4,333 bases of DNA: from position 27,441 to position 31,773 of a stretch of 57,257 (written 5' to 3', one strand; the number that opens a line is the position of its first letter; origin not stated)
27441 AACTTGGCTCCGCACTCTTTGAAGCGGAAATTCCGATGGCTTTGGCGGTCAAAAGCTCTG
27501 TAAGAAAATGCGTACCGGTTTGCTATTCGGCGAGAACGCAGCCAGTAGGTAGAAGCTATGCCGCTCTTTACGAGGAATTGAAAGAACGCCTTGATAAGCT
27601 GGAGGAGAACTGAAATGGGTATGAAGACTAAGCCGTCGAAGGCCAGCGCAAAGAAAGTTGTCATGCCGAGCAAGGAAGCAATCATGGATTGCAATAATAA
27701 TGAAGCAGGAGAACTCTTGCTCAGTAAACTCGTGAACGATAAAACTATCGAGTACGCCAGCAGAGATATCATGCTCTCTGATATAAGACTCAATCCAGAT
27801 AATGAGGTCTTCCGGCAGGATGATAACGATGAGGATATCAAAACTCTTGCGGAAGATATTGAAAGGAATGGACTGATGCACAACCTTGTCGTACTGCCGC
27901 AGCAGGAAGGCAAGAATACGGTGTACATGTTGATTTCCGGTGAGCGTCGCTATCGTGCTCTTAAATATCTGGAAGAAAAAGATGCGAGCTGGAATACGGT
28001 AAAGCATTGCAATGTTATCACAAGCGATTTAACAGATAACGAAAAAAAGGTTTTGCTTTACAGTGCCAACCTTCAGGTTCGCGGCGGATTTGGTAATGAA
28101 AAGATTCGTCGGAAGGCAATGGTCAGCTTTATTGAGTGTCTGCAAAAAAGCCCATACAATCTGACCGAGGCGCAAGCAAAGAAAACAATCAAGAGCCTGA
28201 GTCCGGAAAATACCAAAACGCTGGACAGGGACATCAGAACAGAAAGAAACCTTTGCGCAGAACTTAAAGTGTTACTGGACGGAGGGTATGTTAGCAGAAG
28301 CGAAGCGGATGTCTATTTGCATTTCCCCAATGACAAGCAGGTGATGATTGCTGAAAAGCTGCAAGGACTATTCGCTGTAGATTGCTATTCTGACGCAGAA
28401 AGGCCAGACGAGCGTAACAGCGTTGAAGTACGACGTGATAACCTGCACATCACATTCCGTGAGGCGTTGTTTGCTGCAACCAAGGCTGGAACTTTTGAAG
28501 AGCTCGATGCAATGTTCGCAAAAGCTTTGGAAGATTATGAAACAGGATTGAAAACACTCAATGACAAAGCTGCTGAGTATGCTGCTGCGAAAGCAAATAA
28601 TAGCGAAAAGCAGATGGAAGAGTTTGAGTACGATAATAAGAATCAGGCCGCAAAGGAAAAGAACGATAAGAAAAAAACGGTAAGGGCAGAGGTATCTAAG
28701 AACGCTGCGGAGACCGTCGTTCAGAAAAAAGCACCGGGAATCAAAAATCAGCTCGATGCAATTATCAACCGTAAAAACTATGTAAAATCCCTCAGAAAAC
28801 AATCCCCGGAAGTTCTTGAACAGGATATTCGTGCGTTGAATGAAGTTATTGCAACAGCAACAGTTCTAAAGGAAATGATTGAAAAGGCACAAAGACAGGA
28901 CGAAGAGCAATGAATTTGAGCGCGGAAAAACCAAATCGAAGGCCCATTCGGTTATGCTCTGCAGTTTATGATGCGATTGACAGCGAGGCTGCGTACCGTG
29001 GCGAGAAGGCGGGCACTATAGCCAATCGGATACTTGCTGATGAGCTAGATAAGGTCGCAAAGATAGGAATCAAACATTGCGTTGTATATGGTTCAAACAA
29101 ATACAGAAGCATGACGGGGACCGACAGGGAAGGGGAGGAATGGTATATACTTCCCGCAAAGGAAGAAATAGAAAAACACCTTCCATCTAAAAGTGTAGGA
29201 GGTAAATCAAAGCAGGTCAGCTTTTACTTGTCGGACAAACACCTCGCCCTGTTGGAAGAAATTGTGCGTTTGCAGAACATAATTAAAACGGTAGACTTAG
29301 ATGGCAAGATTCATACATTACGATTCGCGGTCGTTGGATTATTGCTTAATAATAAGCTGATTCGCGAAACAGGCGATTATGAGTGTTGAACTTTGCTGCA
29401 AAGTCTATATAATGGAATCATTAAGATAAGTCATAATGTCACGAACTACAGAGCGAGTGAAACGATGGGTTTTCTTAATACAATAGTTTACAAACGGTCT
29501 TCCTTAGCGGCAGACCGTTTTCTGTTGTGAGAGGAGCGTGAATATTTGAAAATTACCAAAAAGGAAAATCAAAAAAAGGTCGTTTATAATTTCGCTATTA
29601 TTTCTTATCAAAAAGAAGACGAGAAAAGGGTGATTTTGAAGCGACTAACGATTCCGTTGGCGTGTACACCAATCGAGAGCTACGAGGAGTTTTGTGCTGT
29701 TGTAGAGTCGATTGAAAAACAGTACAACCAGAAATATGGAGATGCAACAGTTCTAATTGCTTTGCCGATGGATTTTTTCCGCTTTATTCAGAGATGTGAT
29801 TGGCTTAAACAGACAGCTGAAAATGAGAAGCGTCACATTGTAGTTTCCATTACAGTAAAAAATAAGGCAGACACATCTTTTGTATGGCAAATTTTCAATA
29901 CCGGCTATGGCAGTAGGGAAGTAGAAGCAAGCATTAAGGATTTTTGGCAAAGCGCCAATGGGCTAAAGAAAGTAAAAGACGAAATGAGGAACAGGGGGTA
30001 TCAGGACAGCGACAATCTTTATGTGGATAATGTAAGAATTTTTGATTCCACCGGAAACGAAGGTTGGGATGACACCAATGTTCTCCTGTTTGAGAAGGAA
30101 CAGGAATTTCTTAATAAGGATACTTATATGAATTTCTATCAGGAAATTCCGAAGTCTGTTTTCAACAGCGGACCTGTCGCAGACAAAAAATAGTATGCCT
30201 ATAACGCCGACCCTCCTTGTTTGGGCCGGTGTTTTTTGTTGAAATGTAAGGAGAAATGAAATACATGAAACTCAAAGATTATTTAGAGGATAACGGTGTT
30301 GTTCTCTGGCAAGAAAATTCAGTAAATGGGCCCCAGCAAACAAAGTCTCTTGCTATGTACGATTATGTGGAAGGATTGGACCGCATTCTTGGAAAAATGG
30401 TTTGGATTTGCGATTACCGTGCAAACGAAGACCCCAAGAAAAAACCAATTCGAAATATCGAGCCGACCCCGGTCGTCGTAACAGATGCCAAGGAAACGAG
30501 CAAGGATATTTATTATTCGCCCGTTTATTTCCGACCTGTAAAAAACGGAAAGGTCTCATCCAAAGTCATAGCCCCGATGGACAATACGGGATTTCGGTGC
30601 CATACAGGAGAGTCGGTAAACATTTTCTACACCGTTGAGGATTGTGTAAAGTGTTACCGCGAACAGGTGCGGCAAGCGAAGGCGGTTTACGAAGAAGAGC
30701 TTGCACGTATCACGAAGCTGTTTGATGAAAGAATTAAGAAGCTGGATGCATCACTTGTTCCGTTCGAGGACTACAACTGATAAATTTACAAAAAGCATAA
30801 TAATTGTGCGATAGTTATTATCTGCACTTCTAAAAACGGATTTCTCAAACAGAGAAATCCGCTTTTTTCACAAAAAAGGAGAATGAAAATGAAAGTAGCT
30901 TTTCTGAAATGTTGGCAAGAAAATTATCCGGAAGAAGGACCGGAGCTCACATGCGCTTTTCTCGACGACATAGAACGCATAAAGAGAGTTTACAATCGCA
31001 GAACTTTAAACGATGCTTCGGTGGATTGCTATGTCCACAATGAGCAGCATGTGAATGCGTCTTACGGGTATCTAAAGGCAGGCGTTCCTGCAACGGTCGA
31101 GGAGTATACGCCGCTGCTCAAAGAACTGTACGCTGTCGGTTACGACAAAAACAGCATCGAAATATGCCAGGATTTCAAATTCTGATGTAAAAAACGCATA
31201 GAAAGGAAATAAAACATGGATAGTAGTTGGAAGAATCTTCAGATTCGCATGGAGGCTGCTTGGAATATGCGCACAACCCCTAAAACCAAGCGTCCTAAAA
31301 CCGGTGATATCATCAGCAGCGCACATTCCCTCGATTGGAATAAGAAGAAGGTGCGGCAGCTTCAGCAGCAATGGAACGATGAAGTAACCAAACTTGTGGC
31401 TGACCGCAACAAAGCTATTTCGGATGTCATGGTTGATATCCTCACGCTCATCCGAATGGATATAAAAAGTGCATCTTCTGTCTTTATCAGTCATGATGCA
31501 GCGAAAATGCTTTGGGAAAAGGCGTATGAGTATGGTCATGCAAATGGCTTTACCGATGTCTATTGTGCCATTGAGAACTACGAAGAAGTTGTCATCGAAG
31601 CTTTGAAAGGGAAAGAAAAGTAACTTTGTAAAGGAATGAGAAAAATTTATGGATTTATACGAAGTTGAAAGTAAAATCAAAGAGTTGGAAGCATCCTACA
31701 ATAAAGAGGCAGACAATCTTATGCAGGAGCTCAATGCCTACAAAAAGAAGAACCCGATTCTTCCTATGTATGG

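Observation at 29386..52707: Terminator-dense right arm: nine promoter-proximal leader terminators plus promoter-less intra-operon terminators imply processive antitermination with no known antiterminator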

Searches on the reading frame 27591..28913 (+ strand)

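Call 17: search_protein_families(library=pfam, max_evalue=0.01, proteins=[window:27591-28913:+])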
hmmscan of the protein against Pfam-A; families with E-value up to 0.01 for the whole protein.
window:27591-28913:+ (440 aa): 1 family
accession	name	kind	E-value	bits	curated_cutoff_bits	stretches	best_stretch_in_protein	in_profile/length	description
PF02195.25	ParB_N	-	2.8e-08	34.1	26.3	1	62-128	8-69/95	ParB N-terminal domain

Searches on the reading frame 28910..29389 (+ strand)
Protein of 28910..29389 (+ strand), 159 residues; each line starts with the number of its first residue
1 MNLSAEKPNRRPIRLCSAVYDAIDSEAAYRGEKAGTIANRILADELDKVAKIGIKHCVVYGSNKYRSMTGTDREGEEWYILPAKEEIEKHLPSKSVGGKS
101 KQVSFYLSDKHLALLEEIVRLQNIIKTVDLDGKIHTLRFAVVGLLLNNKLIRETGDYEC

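Call 17: search_protein_families(library=pfam, max_evalue=0.01, proteins=[window:28910-29389:+])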
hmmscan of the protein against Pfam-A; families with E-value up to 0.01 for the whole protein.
window:28910-29389:+ (159 aa): 0 families

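Call 25: search_protein_families(library=phrogs, max_evalue=0.001, proteins=[window:28910-29389:+])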
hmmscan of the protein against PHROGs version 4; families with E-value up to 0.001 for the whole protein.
window:28910-29389:+ (159 aa): 0 families

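Call 46: search_solved_structures(query=window:28910-29389:+, max_evalue=1)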
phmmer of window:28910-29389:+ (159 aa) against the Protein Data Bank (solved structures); distinct sequences matched with E-value up to 1: 13.
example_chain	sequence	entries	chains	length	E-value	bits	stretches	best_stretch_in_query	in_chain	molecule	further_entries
7oyc_H2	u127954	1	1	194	0.36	13.8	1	7-72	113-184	40S ribosomal protein S7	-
6gz3_BH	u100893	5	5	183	0.77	12.7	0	7-73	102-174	40S ribosomal protein S7 | ribosomal protein eS7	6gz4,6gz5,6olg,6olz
6zvj_s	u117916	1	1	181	0.78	12.7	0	7-73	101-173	40S ribosomal protein S7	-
11hg_S7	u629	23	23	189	0.82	12.6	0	7-73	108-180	Small ribosomal subunit protein eS7 | 40S ribosomal protein S7 | eS7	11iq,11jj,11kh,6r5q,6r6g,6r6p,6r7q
6zn5_H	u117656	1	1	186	0.82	12.6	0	7-73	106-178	40S ribosomal protein S7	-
5k0y_X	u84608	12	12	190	0.83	12.6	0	7-73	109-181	ribosomal protein eS7 | 40S ribosomal protein S7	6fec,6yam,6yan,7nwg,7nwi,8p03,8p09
7tql_H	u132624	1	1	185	0.83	12.6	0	7-73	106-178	40S ribosomal protein S7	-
7nwh_HH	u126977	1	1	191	0.84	12.6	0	7-73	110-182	S7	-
6yal_J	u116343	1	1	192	0.85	12.5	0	7-73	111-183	40S ribosomal protein eS7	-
3jag_HH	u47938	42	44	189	0.85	12.5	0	7-73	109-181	eS7 | Ribosomal protein eS7 | 40S ribosomal protein S7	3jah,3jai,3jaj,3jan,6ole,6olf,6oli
6qzp_SH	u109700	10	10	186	0.85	12.5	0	8-73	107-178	40S ribosomal protein S7 | Small ribosomal subunit protein eS7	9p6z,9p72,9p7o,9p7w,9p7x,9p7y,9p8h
1b4e_A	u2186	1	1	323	0.85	12.5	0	36-93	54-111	PROTEIN (5-AMINOLEVULINIC ACID DEHYDRATASE)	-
22tu_SH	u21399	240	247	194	0.87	12.5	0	7-73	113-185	40S ribosomal protein S7 | Ribosomal protein eS7 | 40S RIBOSOMAL PROTEIN ES7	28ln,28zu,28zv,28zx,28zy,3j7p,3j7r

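Call 81: find_homologous_proteins(query=window:28910-29389:+, max_evalue=0.001)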
Query window:28910-29389:+ (159 aa): 4 proteins with E <= 0.001 among 74 candidates.
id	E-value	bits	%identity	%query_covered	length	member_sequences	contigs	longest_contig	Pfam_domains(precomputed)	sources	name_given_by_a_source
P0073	2.2e-80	286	81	98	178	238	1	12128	-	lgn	-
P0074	6.4e-59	216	63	98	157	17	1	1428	-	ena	-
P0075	3.4e-58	214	99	64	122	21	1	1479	-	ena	-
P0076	1.7e-19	88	96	30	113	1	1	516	-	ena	-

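Call 88: predict_structure(alignment_id=A4)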
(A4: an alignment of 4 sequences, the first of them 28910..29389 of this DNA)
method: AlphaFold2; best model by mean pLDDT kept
length: 159 residues; sequences in the alignment: 4
mean_pLDDT: 71.8   pTM: 0.71
mean pLDDT of the five models: 71.8, 69.4, 68.9, 56.9, 52.2
residues with pLDDT >= 90: 6; 70-90: 105; 50-70: 24; < 50: 24
segments of 3 or more residues with pLDDT < 50: 1-6, 95-98, 125-134, 156-159
pLDDT, mean of each block of 10 residues (from residue 1): 49 79 88 89 88 77 75 69 74 55 82 81 51 60 82 51
secondary structure, 60 per line:
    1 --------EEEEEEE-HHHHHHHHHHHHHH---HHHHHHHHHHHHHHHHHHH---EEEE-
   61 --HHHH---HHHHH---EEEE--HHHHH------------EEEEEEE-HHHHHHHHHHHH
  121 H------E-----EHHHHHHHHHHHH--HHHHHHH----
elements in order: E9-15 H17-30 H34-52 E56-59 H63-66 H70-74 E78-81 H84-88 E101-107 H109-121 H135-146 H149-155

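Call 91: fold_search(model_id=the predicted structure, library=pdb)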
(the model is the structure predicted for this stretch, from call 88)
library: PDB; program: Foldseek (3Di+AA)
matches with E <= 10: 222; with E <= 0.001: 0
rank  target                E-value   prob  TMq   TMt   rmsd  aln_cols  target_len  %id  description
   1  9f0y_F                1.5e-02  1.00  0.38  0.50   6.6       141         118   13  CryoEM structure of the F plasmid relaxosome with TraI in its TE mode, derived from the ss-27_+8ds+9_+143-R Locally-re (released 2025-06-04)
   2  9f0z_G                1.9e-02  1.00  0.42  0.57   6.0       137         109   14  CryoEM structure of the F plasmid relaxosome with truncated TraI1-863 in its TE mode, derived from the ss-27_+8ds+9_+1 (released 2025-06-04)
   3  9f11_G                2.0e-02  1.00  0.43  0.62   4.5       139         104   14  CryoEM structure of the F plasmid relaxosome with oriT DNA ss-27_+3ds+4_+143 and TraI its TE mode, derived from ss-27_ (released 2025-06-04)
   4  9f0y_G                2.9e-02  1.00  0.43  0.61   4.8       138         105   14  CryoEM structure of the F plasmid relaxosome with TraI in its TE mode, derived from the ss-27_+8ds+9_+143-R Locally-re (released 2025-06-04)
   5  9f0x_E                4.3e-02  0.99  0.39  0.53   6.2       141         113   11  CryoEM structure of the F plasmid relaxosome in its pre-initiation state, derived from the ds-27_+143-R Locally-refine (released 2025-06-04)
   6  6oaw_B                1.3e-01  0.66  0.40  0.20   8.3       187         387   11  Crystal structure of a CRISPR Cas-related protein (released 2019-04-10)
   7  9f0y_E                1.7e-01  0.94  0.39  0.54   6.2       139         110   14  CryoEM structure of the F plasmid relaxosome with TraI in its TE mode, derived from the ss-27_+8ds+9_+143-R Locally-re (released 2025-06-04)
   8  9f10_E                1.8e-01  0.91  0.39  0.52   8.2       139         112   14  CryoEM structure of the F plasmid relaxosome with TraI in its TE mode, without accessory protein TraM. Derived from th (released 2025-06-04)
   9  9f0z_E                2.2e-01  0.89  0.39  0.53   6.1       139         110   14  CryoEM structure of the F plasmid relaxosome with truncated TraI1-863 in its TE mode, derived from the ss-27_+8ds+9_+1 (released 2025-06-04)
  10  9f0x_F                2.4e-01  0.90  0.41  0.51   8.0       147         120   12  CryoEM structure of the F plasmid relaxosome in its pre-initiation state, derived from the ds-27_+143-R Locally-refine (released 2025-06-04)
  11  9f0x_G                6.4e-01  0.77  0.41  0.60   6.5       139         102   13  CryoEM structure of the F plasmid relaxosome in its pre-initiation state, derived from the ds-27_+143-R Locally-refine (released 2025-06-04)
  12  9f12_E                8.1e-01  0.72  0.40  0.56   5.8       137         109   12  CryoEM structure of the F plasmid relaxosome with oriT DNA ss-27_-3ds-2_+143 and TraI its TE mode, derived from ss-27_ (released 2025-06-04)
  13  8uu4_g                8.1e-01  0.08  0.19  0.20  17.6       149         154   11  Cryo-EM structure of the Listeria innocua 70S ribosome in complex with HPF (structure I-A) (released 2024-02-28)
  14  2rh3                  9.1e-01  0.21  0.34  0.40   7.4       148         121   11  Crystal structure of plasmid pTiC58 VirC2 (released 2008-10-14)
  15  8cf8_G                9.7e-01  0.07  0.19  0.20  17.5       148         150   19  Eravacycline bound to the 30S head (released 2023-08-02)
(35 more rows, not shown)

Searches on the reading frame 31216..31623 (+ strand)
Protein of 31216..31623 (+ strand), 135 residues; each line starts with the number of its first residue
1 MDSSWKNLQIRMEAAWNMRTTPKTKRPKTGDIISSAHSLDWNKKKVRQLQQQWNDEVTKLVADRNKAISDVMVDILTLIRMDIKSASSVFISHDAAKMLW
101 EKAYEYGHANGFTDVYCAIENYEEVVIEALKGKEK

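Call 17: search_protein_families(library=pfam, max_evalue=0.01, proteins=[window:31216-31623:+])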
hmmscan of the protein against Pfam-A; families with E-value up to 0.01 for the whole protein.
window:31216-31623:+ (135 aa): 0 families

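Call 25: search_protein_families(library=phrogs, max_evalue=0.001, proteins=[window:31216-31623:+])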
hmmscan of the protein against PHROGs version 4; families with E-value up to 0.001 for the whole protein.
window:31216-31623:+ (135 aa): 1 family
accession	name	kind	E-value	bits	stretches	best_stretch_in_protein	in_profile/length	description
phrog_10980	-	unknown function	1.7e-07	32.7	1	32-130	26-115/119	-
